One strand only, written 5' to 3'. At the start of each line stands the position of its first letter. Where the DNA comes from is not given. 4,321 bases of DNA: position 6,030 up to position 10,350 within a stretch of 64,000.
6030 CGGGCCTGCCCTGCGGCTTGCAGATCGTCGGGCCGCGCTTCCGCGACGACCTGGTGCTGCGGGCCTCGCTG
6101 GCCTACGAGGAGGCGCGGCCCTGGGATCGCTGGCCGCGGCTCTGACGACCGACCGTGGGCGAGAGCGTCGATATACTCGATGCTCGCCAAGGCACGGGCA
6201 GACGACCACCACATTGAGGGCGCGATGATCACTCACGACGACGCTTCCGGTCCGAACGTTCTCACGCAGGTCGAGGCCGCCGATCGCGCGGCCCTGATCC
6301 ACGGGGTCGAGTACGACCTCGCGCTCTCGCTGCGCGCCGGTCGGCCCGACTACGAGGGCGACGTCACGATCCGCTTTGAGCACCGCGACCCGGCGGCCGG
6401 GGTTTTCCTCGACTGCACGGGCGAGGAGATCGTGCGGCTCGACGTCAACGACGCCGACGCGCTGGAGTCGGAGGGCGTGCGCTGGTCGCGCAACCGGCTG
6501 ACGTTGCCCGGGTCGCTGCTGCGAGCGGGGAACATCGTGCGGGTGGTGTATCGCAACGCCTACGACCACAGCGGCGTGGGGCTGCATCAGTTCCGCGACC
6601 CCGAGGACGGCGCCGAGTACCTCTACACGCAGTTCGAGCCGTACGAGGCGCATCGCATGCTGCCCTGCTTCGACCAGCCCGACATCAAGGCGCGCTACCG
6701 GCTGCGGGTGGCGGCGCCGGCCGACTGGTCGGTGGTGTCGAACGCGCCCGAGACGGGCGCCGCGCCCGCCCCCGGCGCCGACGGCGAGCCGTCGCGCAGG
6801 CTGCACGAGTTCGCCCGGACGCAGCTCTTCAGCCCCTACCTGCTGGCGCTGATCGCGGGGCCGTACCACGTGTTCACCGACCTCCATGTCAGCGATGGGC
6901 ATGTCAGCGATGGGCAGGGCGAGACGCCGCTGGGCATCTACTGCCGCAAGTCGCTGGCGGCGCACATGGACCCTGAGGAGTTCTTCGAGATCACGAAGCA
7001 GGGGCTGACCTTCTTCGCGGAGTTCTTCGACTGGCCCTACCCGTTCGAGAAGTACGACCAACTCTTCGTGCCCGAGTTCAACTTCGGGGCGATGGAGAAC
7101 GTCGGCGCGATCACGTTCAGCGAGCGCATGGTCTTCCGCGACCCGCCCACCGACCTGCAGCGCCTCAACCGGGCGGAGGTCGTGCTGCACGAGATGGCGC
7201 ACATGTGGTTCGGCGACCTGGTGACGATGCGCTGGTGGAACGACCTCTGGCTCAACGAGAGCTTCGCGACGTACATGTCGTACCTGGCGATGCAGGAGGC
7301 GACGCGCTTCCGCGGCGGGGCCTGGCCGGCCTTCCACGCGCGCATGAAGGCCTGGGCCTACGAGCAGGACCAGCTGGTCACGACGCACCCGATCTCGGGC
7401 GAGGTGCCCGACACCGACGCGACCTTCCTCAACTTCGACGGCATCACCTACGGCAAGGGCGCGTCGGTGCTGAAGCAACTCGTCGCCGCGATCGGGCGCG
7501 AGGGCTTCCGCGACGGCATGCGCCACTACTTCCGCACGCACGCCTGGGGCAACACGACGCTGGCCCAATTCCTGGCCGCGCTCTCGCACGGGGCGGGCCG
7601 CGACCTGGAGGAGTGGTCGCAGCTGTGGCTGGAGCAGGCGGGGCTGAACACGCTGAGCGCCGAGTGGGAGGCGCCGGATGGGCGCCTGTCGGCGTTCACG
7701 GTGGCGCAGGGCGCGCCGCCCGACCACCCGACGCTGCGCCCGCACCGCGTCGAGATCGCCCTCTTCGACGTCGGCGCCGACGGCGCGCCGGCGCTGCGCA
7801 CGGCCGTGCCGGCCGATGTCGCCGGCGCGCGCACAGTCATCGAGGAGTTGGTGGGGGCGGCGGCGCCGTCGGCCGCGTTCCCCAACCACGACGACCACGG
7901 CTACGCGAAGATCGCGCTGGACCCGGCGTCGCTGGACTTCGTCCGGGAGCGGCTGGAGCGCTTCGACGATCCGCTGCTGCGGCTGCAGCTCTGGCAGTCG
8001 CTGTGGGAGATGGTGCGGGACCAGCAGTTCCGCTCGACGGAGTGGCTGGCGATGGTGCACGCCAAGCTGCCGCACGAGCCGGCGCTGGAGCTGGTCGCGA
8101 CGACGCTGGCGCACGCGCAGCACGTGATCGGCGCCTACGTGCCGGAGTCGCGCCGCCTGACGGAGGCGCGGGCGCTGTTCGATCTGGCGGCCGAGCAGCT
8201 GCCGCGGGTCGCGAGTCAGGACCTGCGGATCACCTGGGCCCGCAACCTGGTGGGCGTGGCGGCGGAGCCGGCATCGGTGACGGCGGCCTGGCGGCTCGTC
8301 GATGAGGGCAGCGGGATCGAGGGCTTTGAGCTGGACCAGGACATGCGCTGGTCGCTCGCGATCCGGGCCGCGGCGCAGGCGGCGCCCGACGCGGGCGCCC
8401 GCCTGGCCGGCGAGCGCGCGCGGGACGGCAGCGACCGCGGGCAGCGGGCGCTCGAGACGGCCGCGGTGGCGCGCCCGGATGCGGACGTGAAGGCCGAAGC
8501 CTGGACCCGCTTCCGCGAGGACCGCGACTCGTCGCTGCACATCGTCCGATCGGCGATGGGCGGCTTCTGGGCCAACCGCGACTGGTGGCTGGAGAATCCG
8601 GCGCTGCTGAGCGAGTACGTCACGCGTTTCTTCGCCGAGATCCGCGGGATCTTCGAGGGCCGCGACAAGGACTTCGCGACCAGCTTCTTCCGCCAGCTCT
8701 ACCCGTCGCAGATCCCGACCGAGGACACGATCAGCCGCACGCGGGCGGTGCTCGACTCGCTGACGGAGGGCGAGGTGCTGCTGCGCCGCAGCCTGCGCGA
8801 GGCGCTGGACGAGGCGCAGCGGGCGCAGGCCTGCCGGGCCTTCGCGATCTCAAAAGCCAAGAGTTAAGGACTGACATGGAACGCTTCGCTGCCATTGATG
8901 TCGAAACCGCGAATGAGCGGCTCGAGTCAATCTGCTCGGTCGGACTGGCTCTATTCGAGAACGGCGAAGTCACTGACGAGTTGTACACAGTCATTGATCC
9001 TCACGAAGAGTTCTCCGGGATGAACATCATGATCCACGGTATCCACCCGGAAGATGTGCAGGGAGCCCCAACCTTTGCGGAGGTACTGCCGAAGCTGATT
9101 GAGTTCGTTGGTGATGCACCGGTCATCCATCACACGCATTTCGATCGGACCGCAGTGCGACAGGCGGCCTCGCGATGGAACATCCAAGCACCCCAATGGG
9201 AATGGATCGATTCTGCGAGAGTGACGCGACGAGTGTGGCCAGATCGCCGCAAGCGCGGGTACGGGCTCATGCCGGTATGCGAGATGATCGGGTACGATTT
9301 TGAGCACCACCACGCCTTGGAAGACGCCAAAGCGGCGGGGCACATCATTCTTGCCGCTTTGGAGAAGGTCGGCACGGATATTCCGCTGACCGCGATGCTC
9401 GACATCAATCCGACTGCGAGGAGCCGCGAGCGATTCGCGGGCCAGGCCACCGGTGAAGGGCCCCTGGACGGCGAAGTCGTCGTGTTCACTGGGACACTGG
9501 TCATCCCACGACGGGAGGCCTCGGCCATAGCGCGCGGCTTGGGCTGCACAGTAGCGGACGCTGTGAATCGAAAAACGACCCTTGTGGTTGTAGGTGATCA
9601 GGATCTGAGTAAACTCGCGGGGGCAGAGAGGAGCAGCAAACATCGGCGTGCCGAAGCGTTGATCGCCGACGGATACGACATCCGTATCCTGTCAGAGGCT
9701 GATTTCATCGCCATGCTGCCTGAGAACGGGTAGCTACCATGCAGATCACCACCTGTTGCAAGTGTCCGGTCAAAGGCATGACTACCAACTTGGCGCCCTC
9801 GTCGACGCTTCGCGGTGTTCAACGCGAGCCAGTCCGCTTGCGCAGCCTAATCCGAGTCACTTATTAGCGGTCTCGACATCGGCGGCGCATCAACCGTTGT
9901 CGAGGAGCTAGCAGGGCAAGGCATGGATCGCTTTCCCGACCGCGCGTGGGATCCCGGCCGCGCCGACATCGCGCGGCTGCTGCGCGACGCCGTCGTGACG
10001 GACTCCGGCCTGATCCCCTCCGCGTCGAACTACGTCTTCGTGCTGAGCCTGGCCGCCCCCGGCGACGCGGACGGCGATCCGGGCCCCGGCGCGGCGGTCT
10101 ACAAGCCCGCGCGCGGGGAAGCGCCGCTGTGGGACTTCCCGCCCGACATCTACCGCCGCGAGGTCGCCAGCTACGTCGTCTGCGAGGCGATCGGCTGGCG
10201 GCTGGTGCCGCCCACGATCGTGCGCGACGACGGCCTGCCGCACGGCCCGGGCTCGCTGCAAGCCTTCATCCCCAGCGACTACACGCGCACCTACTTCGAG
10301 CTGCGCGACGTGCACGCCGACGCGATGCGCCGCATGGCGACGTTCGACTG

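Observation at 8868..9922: ~1 kb low-GC island carrying a DEDDh exonuclease-BRCT fusion gene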

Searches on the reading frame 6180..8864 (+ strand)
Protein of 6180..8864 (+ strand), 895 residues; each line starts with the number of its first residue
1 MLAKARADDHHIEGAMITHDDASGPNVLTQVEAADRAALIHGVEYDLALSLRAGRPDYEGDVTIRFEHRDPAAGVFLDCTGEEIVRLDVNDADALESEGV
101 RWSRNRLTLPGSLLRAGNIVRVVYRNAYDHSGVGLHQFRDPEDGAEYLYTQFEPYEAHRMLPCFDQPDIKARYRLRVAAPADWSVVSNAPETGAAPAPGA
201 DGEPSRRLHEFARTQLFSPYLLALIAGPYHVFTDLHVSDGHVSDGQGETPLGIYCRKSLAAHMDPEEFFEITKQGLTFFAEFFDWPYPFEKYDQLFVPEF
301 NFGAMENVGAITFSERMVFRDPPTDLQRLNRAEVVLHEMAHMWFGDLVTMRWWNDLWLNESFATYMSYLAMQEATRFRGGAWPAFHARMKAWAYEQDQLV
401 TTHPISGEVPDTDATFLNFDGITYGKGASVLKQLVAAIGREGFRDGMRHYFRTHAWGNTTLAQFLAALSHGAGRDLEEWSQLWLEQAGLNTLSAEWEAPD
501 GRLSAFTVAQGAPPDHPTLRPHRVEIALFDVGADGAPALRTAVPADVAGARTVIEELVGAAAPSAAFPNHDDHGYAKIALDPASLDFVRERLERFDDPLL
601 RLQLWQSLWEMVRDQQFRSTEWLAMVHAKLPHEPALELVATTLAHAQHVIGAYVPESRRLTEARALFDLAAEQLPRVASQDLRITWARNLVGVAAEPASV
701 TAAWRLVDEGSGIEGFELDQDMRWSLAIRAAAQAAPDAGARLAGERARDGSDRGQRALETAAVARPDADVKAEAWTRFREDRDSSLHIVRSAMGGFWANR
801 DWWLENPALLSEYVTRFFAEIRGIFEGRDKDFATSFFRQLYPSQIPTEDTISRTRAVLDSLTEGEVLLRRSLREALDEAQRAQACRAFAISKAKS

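Call 7: search_protein_families(library=pfam, proteins=[window:6180-8864:+], max_evalue=0.01)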
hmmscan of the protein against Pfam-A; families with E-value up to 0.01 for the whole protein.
window:6180-8864:+ (895 aa): 3 families
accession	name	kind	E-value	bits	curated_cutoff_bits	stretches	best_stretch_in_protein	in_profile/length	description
PF01433.26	Peptidase_M1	-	1.1e-58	198.8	27.7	1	269-483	3-218/218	Peptidase family M1 domain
PF11838.14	ERAP1_C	-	5.1e-31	108.7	38.2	1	568-881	4-318/318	ERAP1-like C-terminal domain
PF17900.6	Peptidase_M1_N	-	4.2e-18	66.6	25.8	1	44-221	4-186/186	Peptidase M1 N-terminal domain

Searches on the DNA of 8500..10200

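Call 72: search_rna_families(source=window, start=8500, end=10200, threshold=evalue, max_evalue=1)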
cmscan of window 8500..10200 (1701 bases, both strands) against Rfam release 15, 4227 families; matches with E-value up to 1: 0.
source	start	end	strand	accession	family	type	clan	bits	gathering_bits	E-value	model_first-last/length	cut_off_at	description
